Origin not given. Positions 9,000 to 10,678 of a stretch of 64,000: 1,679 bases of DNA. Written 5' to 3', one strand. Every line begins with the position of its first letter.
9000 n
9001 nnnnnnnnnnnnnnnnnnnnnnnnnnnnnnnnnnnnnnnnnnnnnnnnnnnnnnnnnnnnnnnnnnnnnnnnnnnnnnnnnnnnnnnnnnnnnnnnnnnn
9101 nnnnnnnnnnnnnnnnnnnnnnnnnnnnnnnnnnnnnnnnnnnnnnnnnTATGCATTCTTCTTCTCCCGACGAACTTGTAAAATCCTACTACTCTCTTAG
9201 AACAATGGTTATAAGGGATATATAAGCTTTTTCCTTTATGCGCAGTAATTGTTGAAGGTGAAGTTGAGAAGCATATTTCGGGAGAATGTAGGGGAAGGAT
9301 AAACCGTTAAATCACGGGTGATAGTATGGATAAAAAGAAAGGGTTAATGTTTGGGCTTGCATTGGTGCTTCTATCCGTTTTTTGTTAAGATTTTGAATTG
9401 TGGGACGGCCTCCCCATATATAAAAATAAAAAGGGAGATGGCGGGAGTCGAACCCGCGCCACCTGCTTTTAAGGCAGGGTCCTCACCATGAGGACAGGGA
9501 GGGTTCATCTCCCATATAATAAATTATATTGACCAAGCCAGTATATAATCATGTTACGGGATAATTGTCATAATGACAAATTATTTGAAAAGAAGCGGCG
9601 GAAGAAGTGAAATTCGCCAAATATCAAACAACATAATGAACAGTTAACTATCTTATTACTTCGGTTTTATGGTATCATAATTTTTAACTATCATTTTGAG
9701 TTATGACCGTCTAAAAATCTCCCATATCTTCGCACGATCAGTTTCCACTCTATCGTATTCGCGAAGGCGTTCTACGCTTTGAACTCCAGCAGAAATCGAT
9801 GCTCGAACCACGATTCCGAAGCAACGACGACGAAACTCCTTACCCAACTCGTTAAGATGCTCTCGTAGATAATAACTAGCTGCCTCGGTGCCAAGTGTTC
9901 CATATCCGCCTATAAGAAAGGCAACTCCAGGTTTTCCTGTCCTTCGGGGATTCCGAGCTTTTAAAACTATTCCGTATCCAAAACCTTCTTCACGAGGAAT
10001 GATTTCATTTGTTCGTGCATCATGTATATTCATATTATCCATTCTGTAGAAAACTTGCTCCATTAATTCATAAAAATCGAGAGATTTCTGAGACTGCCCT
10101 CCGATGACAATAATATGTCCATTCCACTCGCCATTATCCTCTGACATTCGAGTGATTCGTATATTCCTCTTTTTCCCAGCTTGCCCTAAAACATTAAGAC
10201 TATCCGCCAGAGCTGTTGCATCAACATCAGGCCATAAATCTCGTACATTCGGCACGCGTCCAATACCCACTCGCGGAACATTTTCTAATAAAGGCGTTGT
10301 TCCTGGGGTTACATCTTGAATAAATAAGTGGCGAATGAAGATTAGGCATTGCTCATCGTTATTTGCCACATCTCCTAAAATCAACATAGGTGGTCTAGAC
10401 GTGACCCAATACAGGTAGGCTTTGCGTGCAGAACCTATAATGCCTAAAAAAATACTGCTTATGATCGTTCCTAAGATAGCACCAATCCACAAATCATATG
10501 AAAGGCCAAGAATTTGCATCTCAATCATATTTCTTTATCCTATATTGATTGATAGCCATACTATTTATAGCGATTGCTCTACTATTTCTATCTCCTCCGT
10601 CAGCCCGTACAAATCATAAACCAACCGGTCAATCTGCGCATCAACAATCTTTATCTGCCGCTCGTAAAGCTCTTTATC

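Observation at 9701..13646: Array of three unrelated membrane-protein genes, each led by a duplicated C-terminal-tail fragment of a type IIG restriction/N6-methyltransferase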

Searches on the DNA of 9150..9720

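Call 70: search_rna_families(source=window, start=9150, end=9720, threshold=evalue, max_evalue=1, show_alignments=2)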
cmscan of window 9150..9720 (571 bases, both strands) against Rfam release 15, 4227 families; matches with E-value up to 1: 3.
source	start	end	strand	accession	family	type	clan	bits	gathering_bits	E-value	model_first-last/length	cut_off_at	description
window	9430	9512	-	RF00023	tmRNA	Gene;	CL00001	24.9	47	3.3e-08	1-374/374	no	transfer-messenger RNA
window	9409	9457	-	RF04321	tmRNA_permuted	Gene;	-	19.2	47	0.079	36-93/213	no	permuted transfer-messenger RNA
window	9406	9497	-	RF00233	Tymo_tRNA-like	Cis-reg;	-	17.1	40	0.41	1-84/84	no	Tymovirus/Pomovirus/Furovirus tRNA-like 3' UTR element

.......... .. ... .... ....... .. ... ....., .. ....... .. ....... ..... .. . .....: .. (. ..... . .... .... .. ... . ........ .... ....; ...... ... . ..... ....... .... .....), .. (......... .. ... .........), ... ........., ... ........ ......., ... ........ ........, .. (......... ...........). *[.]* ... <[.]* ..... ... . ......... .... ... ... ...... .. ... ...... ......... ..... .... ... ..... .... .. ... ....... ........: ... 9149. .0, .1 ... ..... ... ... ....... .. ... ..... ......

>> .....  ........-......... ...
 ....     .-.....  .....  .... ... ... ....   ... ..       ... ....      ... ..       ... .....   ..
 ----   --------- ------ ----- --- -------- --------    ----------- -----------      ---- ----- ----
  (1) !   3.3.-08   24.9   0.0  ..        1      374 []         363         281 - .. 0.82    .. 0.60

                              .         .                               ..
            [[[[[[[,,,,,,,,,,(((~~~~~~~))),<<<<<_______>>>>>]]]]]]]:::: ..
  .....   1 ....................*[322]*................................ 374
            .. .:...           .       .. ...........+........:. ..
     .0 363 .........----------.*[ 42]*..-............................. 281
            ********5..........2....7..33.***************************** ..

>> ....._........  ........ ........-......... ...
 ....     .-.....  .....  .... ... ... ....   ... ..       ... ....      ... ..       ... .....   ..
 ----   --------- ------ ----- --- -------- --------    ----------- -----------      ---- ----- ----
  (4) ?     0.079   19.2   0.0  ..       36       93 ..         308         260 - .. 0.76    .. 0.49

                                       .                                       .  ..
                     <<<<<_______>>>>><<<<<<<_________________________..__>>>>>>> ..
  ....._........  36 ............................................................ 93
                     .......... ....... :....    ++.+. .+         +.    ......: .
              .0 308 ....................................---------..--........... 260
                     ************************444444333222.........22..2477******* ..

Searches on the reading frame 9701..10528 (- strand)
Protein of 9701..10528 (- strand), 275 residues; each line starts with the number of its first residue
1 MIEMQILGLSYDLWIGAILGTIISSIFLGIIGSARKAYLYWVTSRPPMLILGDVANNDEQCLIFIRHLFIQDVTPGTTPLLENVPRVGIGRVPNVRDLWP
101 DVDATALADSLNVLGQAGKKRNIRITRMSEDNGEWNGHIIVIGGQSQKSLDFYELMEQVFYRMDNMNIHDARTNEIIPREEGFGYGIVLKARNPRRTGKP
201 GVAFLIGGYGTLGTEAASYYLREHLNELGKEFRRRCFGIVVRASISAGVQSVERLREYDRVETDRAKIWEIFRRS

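Call 4: search_protein_families(library=pfam, proteins=[window:9701-10528:-], max_evalue=0.1)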
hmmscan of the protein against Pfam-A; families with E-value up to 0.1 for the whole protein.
window:9701-10528:- (275 aa): 0 families

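Call 36: search_protein_families(library=padloc, max_evalue=0.01, proteins=[window:9701-10528:-])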
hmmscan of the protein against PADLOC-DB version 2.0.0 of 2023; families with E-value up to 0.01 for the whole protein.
window:9701-10528:- (275 aa): 0 families

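Call 54: find_homologous_proteins(query=window:9701-10528:-, max_evalue=0.001)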
Query window:9701-10528:- (275 aa): 66 proteins with E <= 0.001 among 1313 candidates.
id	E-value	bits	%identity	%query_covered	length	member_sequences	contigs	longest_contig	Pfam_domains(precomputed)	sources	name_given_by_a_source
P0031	9.5e-168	574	93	100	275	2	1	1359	-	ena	-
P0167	1.3e-144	498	85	94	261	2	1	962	-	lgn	-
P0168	9.7e-140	482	82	95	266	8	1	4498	-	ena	-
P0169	4.6e-126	438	75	95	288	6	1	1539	-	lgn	-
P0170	1.8e-125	436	77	95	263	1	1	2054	-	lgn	-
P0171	5.1e-89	316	58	95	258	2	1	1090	-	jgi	-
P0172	2.3e-88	314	59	95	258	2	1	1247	-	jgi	jgi:hypothetical protein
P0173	2.6e-88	314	57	93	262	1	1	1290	-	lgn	-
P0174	3.9e-88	313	62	82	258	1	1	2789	-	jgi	jgi:hypothetical protein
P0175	2.0e-87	311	56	93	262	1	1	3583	-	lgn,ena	-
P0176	3.1e-87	310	58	95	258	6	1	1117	-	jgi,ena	-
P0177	6.9e-87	309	55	93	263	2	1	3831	-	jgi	-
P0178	3.2e-86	307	57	95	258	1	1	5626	-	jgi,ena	jgi:hypothetical protein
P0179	2.7e-85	304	55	93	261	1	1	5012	-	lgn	-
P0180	1.0e-84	302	59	95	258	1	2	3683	-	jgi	jgi:hypothetical protein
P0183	8.4e-83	296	56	95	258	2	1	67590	-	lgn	-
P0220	8.7e-60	220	46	94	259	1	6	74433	-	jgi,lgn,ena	jgi:hypothetical protein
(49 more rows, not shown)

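Call 56: find_encoding_contigs(protein=P0220, flank=5000, max_places=3)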
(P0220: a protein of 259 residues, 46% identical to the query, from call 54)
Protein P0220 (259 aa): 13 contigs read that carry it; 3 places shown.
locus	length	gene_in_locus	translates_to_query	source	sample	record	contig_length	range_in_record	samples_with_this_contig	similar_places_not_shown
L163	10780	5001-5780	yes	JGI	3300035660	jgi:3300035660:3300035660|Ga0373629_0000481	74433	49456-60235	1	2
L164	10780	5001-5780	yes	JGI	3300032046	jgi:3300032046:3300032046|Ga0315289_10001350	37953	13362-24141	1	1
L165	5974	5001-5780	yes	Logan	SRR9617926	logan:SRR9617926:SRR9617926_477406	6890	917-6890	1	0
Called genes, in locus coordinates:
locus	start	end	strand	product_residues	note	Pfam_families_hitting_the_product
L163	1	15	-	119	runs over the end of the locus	-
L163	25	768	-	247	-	-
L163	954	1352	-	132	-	-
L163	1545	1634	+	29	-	-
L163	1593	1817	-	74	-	PF03551:PadR (faint)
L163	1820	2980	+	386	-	PF13620:CarboxypepD_reg (weak)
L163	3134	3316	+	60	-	-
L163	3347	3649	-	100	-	-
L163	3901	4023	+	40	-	-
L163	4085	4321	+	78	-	-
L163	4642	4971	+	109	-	PF01844:HNH, PF14279:HNH_5 (weak)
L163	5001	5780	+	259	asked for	-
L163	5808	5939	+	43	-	PF17032:Zn_ribbon_15 (weak), PF24460:DUF7575 (weak), PF13240:Zn_Ribbon_1 (weak)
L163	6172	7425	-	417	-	PF04389:Peptidase_M28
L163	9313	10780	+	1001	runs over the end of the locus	PF25023:TEN_YD-shell, PF25174:Beta-prop_THOC3 (faint), PF05593:RHS_repeat (weak), PF25023:TEN_YD-shell, PF05593:RHS_repeat, PF25023:TEN_YD-shell (weak), PF05593:RHS_repeat (weak), PF25023:TEN_YD-shell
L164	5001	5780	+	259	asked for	-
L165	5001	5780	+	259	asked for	-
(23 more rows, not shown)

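Call 57: find_encoding_contigs(protein=P0183, flank=5000, max_places=2)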
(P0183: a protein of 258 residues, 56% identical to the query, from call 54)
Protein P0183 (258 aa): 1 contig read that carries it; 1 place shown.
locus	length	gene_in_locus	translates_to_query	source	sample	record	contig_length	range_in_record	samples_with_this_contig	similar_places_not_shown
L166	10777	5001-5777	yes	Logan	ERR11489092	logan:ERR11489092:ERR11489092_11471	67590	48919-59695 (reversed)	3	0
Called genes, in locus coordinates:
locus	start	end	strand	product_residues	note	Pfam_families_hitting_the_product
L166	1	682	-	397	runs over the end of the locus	PF00108:Thiolase_N, PF02803:Thiolase_C, PF22691:Thiolase_C_1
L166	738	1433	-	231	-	-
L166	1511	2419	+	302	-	PF00294:PfkB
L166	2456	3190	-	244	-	PF00303:Thymidylat_synt (weak)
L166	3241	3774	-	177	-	PF13847:Methyltransf_31 (weak), PF08241:Methyltransf_11, PF08242:Methyltransf_12 (faint), PF13649:Methyltransf_25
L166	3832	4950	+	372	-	PF18093:Trm5_N, PF09445:Methyltransf_15 (faint), PF25133:TYW2_N_2, PF02005:TRM (weak), PF02475:TRM5-TYW2_MTfase, PF05175:MTS, PF13649:Methyltransf_25, PF13847:Methyltransf_31, +1 more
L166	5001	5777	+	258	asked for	-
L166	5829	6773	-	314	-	PF01699:Na_Ca_ex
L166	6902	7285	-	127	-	PF01402:RHH_1 (faint), PF08753:NikR_C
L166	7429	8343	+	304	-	PF01297:ZnuA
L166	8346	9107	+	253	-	PF00005:ABC_tran, PF13304:AAA_21 (faint)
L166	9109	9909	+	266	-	PF00950:ABC-3, PF01032:FecCD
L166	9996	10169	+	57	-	-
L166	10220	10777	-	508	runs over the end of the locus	PF01921:tRNA-synt_1f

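Call 67: predict_structure(alignment_id=A1)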
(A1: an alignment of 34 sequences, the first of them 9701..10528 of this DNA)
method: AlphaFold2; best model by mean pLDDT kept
length: 275 residues; sequences in the alignment: 34
mean_pLDDT: 90.6   pTM: 0.83
mean pLDDT of the five models: 90.6, 90.1, 90.0, 87.3, 86.9
residues with pLDDT >= 90: 198; 70-90: 51; 50-70: 26; < 50: 0
segments of 3 or more residues with pLDDT < 50: none
pLDDT, mean of each block of 10 residues (from residue 1): 65 86 94 95 94 98 91 71 84 65 93 97 96 96 93 98 95 97 97 97 95 96 98 97 97 98 75 72
secondary structure, 60 per line:
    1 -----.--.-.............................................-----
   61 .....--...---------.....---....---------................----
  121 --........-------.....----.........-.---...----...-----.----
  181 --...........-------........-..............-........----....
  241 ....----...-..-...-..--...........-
elements in order: H11-55 E61-65 E68-70 E80-84 E88-91 H101-116 E123-127 E138-142 H147-155 E161-163 E168-170 E183-193 E201-208 H210-223 H225-232 E237-244 H264-274

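Call 95: search_protein_families(library=ncbifam, proteins=[window:9701-10528:-], max_evalue=0.01)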
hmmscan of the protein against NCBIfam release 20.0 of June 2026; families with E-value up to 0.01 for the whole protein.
window:9701-10528:- (275 aa): 0 families

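Call 96: search_protein_families(library=phrogs, proteins=[window:9701-10528:-], max_evalue=0.01)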
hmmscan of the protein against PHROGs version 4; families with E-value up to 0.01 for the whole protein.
window:9701-10528:- (275 aa): 0 families
